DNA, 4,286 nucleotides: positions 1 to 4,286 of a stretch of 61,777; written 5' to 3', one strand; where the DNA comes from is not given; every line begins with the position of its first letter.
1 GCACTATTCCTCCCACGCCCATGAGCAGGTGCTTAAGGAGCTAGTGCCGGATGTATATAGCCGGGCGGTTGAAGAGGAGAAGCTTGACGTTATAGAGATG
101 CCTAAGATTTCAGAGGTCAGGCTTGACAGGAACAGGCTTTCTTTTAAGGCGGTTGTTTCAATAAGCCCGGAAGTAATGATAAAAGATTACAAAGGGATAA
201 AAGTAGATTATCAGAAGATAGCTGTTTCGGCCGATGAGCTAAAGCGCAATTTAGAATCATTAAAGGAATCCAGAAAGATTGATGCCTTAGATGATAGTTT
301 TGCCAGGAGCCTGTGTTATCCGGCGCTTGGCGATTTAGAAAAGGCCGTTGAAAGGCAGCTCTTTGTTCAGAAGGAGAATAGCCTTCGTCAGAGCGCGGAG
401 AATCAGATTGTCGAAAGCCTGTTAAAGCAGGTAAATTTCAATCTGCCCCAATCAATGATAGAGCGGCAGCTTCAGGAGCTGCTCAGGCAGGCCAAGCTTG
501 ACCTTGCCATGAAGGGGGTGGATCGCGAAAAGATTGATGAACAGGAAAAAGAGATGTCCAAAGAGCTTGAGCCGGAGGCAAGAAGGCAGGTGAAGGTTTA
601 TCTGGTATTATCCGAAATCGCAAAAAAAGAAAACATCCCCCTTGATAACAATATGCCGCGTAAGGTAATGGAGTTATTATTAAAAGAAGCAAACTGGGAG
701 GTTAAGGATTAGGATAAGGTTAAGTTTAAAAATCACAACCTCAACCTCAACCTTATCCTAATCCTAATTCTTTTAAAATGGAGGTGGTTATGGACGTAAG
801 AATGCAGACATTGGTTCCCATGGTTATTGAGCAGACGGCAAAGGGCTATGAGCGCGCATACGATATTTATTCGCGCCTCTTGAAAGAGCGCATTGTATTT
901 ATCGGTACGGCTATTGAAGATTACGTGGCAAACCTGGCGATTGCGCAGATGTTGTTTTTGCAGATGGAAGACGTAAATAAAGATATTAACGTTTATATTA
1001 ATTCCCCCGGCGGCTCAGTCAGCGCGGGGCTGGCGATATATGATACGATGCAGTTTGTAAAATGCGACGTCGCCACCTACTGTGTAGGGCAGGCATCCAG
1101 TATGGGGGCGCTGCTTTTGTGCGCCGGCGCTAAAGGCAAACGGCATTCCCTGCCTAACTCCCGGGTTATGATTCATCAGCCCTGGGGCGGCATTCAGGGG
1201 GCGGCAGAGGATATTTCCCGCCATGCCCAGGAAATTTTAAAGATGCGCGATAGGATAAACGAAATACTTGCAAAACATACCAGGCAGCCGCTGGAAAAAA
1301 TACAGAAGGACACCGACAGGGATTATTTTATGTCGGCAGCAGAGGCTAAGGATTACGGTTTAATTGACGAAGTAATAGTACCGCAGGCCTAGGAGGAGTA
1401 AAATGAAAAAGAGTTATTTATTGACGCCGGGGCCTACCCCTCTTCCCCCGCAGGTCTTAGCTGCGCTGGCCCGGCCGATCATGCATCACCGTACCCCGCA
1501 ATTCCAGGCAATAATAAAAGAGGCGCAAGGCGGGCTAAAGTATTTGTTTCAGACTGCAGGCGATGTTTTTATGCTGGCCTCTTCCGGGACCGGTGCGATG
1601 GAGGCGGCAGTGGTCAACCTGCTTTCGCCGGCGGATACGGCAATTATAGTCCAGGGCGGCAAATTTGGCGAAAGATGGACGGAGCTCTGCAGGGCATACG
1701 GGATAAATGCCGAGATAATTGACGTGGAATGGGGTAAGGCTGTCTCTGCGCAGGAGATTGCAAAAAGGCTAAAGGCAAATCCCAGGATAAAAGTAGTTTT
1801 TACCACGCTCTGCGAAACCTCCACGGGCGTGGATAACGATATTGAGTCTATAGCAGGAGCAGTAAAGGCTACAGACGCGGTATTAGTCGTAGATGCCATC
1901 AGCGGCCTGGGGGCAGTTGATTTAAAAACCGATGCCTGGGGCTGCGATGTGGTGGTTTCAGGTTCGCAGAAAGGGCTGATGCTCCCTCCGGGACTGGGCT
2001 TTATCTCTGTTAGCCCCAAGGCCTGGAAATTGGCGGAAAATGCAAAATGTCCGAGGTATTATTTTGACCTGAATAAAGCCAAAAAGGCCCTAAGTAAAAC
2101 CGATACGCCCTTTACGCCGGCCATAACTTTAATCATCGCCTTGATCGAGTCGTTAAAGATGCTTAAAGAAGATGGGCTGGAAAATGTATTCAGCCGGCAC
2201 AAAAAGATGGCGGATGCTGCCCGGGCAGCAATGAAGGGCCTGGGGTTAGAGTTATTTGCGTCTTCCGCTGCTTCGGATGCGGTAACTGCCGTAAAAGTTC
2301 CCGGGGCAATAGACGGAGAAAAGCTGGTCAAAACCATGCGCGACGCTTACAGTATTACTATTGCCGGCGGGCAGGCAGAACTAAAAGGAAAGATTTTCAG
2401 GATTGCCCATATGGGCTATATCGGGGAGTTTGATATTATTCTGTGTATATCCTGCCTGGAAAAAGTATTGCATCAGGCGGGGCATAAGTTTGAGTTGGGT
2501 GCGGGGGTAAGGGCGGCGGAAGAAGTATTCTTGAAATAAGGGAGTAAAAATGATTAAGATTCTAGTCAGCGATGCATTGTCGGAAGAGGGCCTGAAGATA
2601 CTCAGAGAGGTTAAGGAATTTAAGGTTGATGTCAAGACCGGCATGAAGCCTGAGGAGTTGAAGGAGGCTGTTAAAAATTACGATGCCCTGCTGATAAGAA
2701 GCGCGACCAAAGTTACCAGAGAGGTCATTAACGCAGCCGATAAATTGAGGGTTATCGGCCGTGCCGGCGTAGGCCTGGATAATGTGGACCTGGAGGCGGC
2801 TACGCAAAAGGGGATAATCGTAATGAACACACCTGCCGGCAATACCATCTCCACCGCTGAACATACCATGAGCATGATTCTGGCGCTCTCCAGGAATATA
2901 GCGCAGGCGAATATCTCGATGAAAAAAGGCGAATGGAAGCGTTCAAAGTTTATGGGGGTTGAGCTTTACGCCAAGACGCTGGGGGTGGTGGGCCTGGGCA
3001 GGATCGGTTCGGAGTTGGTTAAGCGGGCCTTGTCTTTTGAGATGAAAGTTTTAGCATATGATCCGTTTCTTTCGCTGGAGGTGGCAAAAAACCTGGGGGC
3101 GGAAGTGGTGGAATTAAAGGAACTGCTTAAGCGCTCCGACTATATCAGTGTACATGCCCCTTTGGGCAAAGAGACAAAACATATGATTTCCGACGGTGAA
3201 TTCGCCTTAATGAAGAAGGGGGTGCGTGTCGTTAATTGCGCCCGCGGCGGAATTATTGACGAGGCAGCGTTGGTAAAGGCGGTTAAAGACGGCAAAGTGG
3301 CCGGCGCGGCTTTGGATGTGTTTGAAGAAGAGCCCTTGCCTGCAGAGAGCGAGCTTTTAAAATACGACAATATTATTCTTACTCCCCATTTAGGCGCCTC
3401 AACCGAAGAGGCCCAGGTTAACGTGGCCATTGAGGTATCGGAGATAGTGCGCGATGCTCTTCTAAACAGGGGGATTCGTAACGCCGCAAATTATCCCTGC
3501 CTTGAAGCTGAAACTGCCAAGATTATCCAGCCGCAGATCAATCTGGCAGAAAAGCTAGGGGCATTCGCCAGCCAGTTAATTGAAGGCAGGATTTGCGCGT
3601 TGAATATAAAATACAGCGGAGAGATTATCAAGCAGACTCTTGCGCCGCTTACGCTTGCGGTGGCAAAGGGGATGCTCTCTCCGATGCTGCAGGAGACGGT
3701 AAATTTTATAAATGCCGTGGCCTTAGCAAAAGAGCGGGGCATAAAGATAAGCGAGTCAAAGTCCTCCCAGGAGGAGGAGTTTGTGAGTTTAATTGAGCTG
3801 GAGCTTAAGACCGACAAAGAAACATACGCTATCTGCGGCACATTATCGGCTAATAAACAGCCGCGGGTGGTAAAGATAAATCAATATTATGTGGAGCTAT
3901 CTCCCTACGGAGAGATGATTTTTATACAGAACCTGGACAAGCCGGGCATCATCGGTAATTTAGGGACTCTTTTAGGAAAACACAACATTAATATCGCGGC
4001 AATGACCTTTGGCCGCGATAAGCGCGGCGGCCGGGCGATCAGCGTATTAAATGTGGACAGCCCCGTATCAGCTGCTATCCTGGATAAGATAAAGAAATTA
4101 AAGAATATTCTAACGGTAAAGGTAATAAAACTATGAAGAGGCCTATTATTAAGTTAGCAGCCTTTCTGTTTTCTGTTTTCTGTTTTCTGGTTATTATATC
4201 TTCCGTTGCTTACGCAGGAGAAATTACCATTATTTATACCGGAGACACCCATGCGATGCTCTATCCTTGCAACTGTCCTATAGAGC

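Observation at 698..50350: Operon boundaries are occupied by long hairpins whose arms are degenerate tandem short words, with different words at different loci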

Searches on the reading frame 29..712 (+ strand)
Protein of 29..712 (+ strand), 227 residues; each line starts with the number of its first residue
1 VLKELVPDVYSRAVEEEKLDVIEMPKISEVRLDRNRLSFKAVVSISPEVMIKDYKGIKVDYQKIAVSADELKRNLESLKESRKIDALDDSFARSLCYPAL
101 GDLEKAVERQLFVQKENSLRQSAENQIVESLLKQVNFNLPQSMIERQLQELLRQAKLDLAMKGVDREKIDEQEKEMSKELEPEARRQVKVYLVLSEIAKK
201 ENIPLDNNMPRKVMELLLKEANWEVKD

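Call 22: search_protein_families(library=ncbifam, proteins=[window:29-712:+], max_evalue=0.00001)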
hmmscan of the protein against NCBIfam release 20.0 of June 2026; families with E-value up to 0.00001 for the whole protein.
window:29-712:+ (227 aa): 1 family
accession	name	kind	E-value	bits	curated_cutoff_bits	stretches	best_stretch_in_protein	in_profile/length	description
TIGR00115.1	tig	equivalog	3.3e-38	131.6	180.2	2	82-217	234-371/410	trigger factor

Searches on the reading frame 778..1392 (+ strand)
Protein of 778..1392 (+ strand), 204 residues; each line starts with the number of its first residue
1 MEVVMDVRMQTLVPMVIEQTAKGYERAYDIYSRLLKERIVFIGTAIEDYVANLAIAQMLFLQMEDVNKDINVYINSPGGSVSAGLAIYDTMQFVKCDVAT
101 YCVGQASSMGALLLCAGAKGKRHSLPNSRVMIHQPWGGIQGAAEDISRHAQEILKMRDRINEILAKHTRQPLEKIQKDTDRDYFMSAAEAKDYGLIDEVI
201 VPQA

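Call 21: find_encoding_contigs(protein=window:778-1392:+, flank=10000, max_places=6)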
Protein window:778-1392:+ (204 aa): no gene with exactly this product is on record in the collection.

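Call 22: search_protein_families(library=ncbifam, proteins=[window:778-1392:+], max_evalue=0.00001)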
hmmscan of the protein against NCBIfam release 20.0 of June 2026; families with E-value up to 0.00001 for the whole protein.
window:778-1392:+ (204 aa): 10 families
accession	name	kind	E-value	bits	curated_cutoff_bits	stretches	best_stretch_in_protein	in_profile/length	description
NF001368.0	PRK00277.1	subfamily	1.2e-97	325.6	249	1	8-201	4-196/203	ATP-dependent Clp protease proteolytic subunit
TIGR00493.1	clpP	equivalog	4.4e-95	316.9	308.6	1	11-201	2-191/192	ATP-dependent Clp endopeptidase proteolytic subunit ClpP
NF009203.0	PRK12551.1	equivalog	1.2e-79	266.6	359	1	12-200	1-188/196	ATP-dependent Clp protease proteolytic subunit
NF009205.0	PRK12553.1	subfamily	5.5e-79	264.6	228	1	8-201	9-203/211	ATP-dependent Clp protease proteolytic subunit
NF011090.0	PRK14513.1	equivalog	2.9e-76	255.8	347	1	11-201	2-191/201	ATP-dependent Clp protease proteolytic subunit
NF011091.0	PRK14514.1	equivalog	2.3e-74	249.7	361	1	4-201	22-218/221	ATP-dependent Clp endopeptidase proteolytic subunit ClpP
NF009204.0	PRK12552.1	equivalog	9.6e-53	178.9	263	1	29-202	22-214/225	ATP-dependent Clp protease proteolytic subunit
NF011089.0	PRK14512.1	equivalog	4.4e-50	170.2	251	1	29-201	20-192/200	ATP-dependent Clp protease proteolytic subunit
NF045540.1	scaf_prot_MCP1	exception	1e-30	107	475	1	59-202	22-163/652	ClpP-like prohead protease/major capsid protein fusion protein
NF045542.1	Clp_rel_HeadMat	equivalog_domain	1.3e-29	103.3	120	1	61-199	28-165/165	head maturation protease, ClpP-related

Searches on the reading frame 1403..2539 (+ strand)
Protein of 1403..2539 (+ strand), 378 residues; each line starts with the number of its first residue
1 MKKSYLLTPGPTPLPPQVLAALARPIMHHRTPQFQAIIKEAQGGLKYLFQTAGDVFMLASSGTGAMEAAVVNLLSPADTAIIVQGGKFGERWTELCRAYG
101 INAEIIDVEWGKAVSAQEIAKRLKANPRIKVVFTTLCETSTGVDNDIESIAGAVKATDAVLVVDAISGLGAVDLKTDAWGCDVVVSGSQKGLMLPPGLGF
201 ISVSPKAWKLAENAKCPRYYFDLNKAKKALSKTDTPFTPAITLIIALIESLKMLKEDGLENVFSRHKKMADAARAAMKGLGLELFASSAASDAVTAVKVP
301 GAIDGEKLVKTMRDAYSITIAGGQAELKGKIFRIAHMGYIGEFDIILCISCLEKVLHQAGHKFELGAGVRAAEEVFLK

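Call 22: search_protein_families(library=ncbifam, proteins=[window:1403-2539:+], max_evalue=0.00001)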
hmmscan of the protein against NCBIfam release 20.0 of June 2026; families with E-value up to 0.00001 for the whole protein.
window:1403-2539:+ (378 aa): 14 families
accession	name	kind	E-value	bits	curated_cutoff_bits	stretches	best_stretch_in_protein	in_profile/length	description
NF045640.1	AspGlyoxATaseBhcA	equivalog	1.6e-106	356.6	650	1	5-376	6-384/395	L-aspartate--glyoxylate aminotransferase BhcA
NF046070.1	PyrdoxPyrvTramin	equivalog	1.9e-65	221.1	600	1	4-342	6-349/369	pyridoxamine--pyruvate transaminase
TIGR03301.1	PhnW-AepZ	equivalog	2.5e-54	185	360.8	1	5-354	1-353/355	2-aminoethylphosphonate aminotransferase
NF010006.0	PRK13479.1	equivalog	4.4e-39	134.6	296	1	2-359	4-364/369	2-aminoethylphosphonate--pyruvate transaminase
TIGR02326.1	transamin_PhnW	equivalog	3.8e-34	118.4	400.8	1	4-356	4-360/363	2-aminoethylphosphonate--pyruvate transaminase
NF003764.0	PRK05355.1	equivalog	1.2e-12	47.4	253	1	27-278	39-276/357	3-phosphoserine/phosphohydroxythreonine transaminase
TIGR04343.1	egtE_PLP_lyase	equivalog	1.2e-11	44.1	400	1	55-319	73-330/370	ergothioneine biosynthesis PLP-dependent enzyme EgtE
TIGR01979.1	sufS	subfamily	1.3e-11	44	475.1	1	92-301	125-338/403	SufS family cysteine desulfurase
TIGR01366.1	serC_3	equivalog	5.4e-11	42.3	401.65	1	28-306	33-303/361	phosphoserine transaminase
TIGR01364.1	serC_1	equivalog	1.3e-10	40.7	443.6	1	27-265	36-264/358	phosphoserine transaminase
TIGR01977.1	am_tr_V_EF2568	hypoth_equivalog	2e-09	36.9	377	1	95-295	106-305/376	cysteine desulfurase family protein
TIGR01976.1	am_tr_V_VC1184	hypoth_equivalog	4.3e-07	29.5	352.35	1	90-216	121-244/401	cysteine desulfurase-like protein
NF002841.0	PRK03080.1-2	equivalog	4.5e-07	29.2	477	1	54-272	66-283/389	phosphoserine transaminase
NF005047.0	PRK06460.1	equivalog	2.5e-06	26.6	501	1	55-190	62-191/376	hypothetical protein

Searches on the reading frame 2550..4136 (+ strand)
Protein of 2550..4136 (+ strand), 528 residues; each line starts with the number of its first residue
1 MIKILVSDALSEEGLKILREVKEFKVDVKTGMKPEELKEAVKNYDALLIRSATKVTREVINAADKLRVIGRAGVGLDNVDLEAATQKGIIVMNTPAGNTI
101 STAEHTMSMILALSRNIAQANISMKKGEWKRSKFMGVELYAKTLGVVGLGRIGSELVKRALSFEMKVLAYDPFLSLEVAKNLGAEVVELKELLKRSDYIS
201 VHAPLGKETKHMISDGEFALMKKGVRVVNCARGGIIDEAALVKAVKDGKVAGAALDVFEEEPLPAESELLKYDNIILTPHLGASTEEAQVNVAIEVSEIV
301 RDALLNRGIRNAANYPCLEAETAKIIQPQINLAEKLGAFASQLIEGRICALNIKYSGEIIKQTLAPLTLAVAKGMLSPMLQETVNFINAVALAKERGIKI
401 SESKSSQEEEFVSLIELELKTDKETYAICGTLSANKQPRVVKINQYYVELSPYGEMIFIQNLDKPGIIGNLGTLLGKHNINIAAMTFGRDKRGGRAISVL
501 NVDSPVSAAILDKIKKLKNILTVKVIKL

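Call 22: search_protein_families(library=ncbifam, proteins=[window:2550-4136:+], max_evalue=0.00001)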
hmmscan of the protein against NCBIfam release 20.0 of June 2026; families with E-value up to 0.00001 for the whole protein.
window:2550-4136:+ (528 aa): 22 families
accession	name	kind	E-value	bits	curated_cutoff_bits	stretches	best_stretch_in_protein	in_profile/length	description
TIGR01327.1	PGDH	equivalog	2.2e-206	686.7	454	1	3-528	1-525/525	phosphoglycerate dehydrogenase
NF009714.1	PRK13243.1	equivalog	3.3e-82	276.5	455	1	3-297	4-306/332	glyoxylate reductase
NF008759.0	PRK11790.1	equivalog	5.1e-80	269.1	404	1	2-323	12-336/410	phosphoglycerate dehydrogenase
NF011938.0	PRK15409.1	equivalog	2.6e-61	207.4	492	1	22-311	21-316/324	glyoxylate/hydroxypyruvate reductase GhrB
NF005069.0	PRK06487.1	equivalog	1.4e-58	198.4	448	1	30-309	35-316/320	2-hydroxyacid dehydrogenase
NF006263.0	PRK08410.1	equivalog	3.6e-55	187.5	389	1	3-304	4-307/311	D-2-hydroxyacid dehydrogenase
NF005750.0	PRK07574.1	equivalog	7.2e-52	176.7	329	1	54-311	103-364/386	NAD-dependent formate dehydrogenase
NF041369.1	Dhydh_Halo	equivalog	2.4e-43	148.5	400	1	72-304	62-295/305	D-2-hydroxyacid dehydrogenase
NF005387.0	PRK06932.1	equivalog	4e-42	144.3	492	1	32-289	33-295/314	2-hydroxyacid dehydrogenase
NF001309.0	PRK00257.1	equivalog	2.2e-41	142.1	434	1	38-286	32-260/379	4-phosphoerythronate dehydrogenase PdxB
NF000492.1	vanH_gen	exception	6.6e-41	140.4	540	1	49-261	48-255/312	D-lactate dehydrogenase VanH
NF005027.0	PRK06436.1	equivalog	4.2e-35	121.3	261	1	62-295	46-270/303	2-hydroxyacid dehydrogenase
NF006374.0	PRK08605.1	subfamily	6.2e-35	120.8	356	1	19-295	21-313/332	D-lactate dehydrogenase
NF000004.1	vanH-D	exception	7.7e-34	117.3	550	1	67-286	74-299/323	D-lactate dehydrogenase VanH-D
NF000371.1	vanH_Agroup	exception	1e-33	116.9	700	1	67-261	73-260/322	VanH-A/VanH-Pt family D-lactate dehydrogenase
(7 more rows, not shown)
